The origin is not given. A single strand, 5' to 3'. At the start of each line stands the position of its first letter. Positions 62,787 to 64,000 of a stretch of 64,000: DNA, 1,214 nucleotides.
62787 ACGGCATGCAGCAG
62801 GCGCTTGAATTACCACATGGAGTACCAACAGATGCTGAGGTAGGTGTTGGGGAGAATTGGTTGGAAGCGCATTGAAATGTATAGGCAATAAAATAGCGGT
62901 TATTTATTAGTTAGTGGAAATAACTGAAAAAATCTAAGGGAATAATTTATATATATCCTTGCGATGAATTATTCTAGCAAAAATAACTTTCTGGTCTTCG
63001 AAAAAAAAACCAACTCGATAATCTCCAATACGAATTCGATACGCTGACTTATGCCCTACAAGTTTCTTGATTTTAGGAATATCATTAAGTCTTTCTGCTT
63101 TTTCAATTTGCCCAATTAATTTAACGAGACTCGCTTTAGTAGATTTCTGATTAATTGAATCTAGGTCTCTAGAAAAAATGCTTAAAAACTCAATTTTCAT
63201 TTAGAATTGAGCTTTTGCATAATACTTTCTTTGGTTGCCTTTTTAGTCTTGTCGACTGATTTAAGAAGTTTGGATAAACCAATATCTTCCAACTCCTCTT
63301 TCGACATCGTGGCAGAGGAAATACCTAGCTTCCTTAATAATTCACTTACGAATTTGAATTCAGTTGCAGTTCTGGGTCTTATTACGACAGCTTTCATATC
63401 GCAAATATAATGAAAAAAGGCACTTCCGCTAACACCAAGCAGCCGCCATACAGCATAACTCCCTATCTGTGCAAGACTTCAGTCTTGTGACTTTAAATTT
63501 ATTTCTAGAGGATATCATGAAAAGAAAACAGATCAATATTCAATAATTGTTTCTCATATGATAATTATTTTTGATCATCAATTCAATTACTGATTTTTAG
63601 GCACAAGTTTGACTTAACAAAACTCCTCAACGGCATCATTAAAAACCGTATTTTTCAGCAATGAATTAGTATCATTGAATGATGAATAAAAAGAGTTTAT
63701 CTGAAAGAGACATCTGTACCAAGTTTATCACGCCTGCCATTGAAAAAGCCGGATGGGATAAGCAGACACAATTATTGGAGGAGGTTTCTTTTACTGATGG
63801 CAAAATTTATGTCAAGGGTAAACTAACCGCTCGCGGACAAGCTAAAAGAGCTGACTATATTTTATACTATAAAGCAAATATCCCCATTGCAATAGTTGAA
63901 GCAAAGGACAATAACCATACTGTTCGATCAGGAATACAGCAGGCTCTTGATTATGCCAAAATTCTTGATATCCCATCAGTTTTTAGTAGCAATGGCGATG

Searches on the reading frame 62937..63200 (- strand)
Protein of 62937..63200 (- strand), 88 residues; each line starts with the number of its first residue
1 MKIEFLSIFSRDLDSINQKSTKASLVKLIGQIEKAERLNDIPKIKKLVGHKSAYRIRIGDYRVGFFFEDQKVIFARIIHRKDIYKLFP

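Call 17: search_protein_families(library=pfam, proteins=[window:62937-63200:-], max_evalue=0.01)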
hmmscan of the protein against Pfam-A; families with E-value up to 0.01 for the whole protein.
window:62937-63200:- (88 aa): 1 family
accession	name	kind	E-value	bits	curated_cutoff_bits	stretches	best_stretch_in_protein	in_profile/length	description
PF05016.21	ParE_toxin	-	1.1e-06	29.5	23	1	9-84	7-89/89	ParE toxin of type II toxin-antitoxin system, parDE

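Call 62: find_encoding_contigs(protein=window:62937-63200:-, flank=10000, max_places=10)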
Protein window:62937-63200:- (88 aa): 15 contigs read that carry it; 10 places shown.
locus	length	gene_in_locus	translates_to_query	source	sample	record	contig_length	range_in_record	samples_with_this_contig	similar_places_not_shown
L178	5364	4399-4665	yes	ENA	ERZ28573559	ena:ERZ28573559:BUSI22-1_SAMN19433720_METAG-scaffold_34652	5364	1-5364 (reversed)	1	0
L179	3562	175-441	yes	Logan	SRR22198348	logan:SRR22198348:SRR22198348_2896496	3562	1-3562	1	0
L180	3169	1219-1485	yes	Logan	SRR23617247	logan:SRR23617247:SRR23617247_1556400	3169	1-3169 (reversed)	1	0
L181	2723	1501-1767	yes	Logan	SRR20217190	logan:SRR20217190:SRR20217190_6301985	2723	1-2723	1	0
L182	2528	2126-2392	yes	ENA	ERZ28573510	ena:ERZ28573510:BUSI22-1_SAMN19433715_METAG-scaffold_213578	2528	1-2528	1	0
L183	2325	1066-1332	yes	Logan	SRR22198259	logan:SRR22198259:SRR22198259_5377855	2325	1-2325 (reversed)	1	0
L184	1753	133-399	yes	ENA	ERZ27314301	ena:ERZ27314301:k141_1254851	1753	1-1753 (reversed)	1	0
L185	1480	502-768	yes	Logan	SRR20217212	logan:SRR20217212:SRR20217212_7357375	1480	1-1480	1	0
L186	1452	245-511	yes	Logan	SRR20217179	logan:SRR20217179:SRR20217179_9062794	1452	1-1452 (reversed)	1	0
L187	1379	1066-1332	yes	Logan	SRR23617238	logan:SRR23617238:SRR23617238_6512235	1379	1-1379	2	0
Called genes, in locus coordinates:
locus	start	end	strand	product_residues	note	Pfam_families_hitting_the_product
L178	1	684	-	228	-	?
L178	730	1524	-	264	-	PF02661:Fic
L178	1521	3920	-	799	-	PF04313:HSDR_N (weak), PF13588:HSDR_N_2 (weak), PF00270:DEAD, PF04851:ResIII, PF18766:SWI2_SNF2, PF08463:EcoEI_R_C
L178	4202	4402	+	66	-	-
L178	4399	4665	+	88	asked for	PF05016:ParE_toxin (weak)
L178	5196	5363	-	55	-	?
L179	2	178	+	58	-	?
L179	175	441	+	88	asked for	PF05016:ParE_toxin (weak)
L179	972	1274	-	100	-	PF01909:NTP_transf_2, PF18765:Polbeta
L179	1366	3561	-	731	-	?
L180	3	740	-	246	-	?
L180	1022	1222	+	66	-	-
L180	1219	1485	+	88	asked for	PF05016:ParE_toxin (weak)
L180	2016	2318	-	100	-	PF01909:NTP_transf_2, PF18765:Polbeta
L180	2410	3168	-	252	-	?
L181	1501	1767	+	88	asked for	PF05016:ParE_toxin (weak)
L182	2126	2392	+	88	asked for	PF05016:ParE_toxin (weak)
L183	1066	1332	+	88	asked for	PF05016:ParE_toxin (weak)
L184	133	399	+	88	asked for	PF05016:ParE_toxin (weak)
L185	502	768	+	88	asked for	PF05016:ParE_toxin (weak)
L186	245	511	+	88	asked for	PF05016:ParE_toxin (weak)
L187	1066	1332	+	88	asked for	PF05016:ParE_toxin (weak)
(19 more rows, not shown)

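Call 76: search_protein_families(library=padloc, proteins=[window:62937-63200:-, L178:730-1521:-], max_evalue=0.01)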
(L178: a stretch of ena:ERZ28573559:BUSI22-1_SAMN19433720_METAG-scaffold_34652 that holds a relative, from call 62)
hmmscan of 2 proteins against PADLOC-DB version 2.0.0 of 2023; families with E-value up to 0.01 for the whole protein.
window:62937-63200:- (88 aa): 1 family
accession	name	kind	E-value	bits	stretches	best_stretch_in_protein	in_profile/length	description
PDLC03716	oMTase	-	0.0072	13.5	1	7-79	62-134/349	orphan methyltransferase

L178:730-1521:- (263 aa): 9 families
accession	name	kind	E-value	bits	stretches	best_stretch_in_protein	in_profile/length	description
PDLC03963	SoFic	-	5.5e-23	79.9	1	42-233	54-241/361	-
PDLC04840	PDC-S04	-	8.6e-15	53.1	1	32-222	18-192/227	-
PDLC04839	PDC-S04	-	1.6e-12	45.5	1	96-234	57-185/205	-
PDLC04966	PDC-S24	-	9.7e-09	32.6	1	128-206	260-338/497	-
PDLC04836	PDC-S04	-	1e-08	32.7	1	137-199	126-182/244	-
PDLC04837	PDC-S04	-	2.4e-06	25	1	169-223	148-203/234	-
PDLC04838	PDC-S04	-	3.9e-05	21.5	1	144-209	101-166/209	-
PDLC04965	PDC-S23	-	0.0028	15.1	1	175-207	249-281/327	-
PDLC04963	PDC-S23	-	0.0031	15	1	175-206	233-263/312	-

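Call 93: search_protein_families(library=ncbifam, proteins=[window:62937-63200:-], max_evalue=0.01)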
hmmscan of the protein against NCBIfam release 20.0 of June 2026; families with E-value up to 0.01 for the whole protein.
window:62937-63200:- (88 aa): 1 family
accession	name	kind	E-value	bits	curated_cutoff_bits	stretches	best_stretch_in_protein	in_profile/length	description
TIGR02385.1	RelE_StbE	subfamily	0.0073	16.8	27.9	1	2-82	1-86/88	type II toxin-antitoxin system mRNA interferase toxin, RelE/StbE family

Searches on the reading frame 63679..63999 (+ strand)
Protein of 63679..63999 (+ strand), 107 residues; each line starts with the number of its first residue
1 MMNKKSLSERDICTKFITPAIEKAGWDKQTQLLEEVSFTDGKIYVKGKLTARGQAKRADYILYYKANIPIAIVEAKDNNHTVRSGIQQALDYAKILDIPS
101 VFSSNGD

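Call 17: search_protein_families(library=pfam, proteins=[window:63679-63999:+], max_evalue=0.01)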
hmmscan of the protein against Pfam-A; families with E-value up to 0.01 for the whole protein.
window:63679-63999:+ (107 aa): 2 families
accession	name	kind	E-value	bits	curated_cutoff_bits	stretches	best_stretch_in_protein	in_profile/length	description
PF04313.20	HSDR_N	-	4.4e-10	40.2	25.1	1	52-94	122-163/198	Type I restriction enzyme R protein N terminus (HSDR_N)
PF13588.12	HSDR_N_2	-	6.7e-07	29.8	25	1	31-106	12-88/110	Type I restriction enzyme R protein N terminus (HSDR_N)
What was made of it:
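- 63679..64000 (+): 5' part of hsdR of a type I restriction-modification system. L178 shows that hsdR (799 aa), a Fic gene and hsdM follow. Pfam HSDR_N (call 17).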
